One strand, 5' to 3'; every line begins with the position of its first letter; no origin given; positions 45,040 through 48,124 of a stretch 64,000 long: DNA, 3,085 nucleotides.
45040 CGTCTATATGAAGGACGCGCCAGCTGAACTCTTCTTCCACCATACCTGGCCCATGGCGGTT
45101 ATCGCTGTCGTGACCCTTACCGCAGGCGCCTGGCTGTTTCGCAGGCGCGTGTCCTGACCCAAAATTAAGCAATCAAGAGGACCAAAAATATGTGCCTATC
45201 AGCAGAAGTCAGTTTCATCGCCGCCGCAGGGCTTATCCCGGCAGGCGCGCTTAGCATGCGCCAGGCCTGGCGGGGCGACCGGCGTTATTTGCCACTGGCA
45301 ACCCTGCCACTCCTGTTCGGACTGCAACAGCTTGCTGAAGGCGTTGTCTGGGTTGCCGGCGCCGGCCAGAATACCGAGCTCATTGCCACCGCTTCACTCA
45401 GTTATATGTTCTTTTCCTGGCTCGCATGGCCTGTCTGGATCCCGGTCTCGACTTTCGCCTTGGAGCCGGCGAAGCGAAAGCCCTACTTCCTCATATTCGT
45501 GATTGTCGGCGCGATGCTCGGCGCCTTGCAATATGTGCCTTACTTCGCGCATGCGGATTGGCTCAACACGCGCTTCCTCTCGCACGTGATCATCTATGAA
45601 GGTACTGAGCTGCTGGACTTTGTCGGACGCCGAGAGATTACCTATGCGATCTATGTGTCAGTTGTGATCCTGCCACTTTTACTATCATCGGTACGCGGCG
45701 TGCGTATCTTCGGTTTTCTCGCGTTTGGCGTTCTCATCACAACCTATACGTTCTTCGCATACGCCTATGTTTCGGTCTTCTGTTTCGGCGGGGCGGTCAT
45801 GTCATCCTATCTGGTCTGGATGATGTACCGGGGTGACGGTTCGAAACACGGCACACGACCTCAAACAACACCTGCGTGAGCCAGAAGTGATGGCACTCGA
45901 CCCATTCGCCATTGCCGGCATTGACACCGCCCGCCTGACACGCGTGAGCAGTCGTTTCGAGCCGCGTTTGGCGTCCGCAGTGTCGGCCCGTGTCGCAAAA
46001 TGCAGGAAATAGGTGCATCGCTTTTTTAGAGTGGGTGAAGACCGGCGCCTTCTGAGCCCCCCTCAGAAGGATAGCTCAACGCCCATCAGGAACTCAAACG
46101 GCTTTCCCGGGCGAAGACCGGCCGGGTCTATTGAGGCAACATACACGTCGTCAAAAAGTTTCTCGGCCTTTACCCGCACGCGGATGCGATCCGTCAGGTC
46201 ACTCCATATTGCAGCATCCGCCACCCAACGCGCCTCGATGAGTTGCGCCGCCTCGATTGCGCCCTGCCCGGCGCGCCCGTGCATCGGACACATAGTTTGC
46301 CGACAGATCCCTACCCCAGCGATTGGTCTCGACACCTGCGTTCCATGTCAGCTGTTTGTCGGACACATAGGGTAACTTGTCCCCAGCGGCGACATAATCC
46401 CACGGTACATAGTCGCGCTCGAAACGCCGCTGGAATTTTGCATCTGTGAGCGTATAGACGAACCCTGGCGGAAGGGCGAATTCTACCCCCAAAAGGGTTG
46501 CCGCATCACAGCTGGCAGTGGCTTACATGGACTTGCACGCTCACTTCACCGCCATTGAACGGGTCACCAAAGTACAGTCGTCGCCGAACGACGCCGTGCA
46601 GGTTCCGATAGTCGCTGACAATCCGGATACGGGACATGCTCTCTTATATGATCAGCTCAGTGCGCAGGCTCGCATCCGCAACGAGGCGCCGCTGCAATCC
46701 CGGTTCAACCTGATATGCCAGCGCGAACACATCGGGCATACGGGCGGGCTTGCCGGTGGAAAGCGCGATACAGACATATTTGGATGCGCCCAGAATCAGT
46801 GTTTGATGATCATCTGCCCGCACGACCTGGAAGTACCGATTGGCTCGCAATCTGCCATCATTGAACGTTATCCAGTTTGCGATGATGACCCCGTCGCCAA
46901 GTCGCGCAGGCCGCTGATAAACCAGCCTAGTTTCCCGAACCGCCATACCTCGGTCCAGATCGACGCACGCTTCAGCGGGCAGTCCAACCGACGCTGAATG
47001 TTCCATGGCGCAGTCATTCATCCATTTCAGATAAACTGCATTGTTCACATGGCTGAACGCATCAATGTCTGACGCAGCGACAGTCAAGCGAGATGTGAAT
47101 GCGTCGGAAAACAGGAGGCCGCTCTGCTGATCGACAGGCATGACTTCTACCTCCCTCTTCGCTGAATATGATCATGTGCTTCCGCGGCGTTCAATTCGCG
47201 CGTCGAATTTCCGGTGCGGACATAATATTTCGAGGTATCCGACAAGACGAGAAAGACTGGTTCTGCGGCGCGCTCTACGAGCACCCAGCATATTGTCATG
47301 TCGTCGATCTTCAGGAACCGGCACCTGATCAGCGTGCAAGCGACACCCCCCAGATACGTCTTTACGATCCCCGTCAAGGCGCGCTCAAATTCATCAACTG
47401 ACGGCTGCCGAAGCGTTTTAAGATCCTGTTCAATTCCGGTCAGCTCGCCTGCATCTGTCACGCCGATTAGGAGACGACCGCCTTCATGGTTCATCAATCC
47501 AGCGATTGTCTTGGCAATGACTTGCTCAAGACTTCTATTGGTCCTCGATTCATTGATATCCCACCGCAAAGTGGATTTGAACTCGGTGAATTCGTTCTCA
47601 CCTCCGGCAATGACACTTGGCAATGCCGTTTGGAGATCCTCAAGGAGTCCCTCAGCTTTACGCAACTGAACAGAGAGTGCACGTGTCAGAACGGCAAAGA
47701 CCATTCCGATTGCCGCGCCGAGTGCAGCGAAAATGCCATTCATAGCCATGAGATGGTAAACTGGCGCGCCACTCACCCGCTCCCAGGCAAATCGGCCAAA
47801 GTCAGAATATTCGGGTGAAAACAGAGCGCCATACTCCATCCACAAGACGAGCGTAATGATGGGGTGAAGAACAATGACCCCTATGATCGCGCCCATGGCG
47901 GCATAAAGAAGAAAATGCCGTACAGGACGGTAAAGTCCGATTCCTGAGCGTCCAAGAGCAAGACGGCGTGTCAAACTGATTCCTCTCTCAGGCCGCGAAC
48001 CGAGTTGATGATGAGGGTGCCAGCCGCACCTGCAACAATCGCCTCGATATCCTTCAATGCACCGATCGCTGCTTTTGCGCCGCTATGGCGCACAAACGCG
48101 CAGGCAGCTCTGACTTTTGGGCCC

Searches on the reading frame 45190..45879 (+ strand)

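Call 10: search_protein_families(library=pfam, proteins=[window:45190-45879:+], max_evalue=0.001)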
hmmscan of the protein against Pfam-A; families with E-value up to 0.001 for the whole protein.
window:45190-45879:+ (229 aa): 1 family
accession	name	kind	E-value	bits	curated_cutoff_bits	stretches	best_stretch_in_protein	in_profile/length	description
PF20334.3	DUF6629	-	3.2e-15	56.9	27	1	1-211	1-197/209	Family of unknown function (DUF6629)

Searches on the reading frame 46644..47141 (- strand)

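Call 10: search_protein_families(library=pfam, proteins=[window:46644-47141:-], max_evalue=0.001)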
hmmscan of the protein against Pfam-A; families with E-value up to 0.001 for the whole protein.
window:46644-47141:- (165 aa): 4 families
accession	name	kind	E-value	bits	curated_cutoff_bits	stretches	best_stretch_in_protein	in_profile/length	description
PF13279.12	4HBT_2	-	3.7e-13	50.4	25.5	1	21-140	1-119/122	Thioesterase-like superfamily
PF20791.3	Acyl-ACP_TE_C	-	7.8e-09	36.1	21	1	14-49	7-42/101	Acyl-ACP thioesterase C-terminal domain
PF01643.23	Acyl-ACP_TE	-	7.2e-07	29.4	23.7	1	14-138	3-126/131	Acyl-ACP thioesterase N-terminal domain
PF03061.28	4HBT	-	3.4e-06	27.7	20.6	1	30-87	2-52/79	Thioesterase superfamily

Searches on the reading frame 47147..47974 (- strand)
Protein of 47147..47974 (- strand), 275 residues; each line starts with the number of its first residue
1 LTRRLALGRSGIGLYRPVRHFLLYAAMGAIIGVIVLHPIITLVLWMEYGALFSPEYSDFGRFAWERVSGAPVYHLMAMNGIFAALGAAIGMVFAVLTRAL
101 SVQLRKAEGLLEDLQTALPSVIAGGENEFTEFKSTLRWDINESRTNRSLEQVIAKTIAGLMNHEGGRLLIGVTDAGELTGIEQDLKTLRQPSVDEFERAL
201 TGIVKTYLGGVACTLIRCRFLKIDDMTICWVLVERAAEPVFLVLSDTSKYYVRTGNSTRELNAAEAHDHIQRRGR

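Call 10: search_protein_families(library=pfam, proteins=[window:47147-47974:-], max_evalue=0.001)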
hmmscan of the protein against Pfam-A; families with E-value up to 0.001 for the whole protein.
window:47147-47974:- (275 aa): 1 family
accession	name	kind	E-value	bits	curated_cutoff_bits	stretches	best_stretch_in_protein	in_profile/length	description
PF04326.19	SLFN_AlbA_2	-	3.8e-16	60.1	25.3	1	126-262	1-118/118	Schlafen, AlbA_2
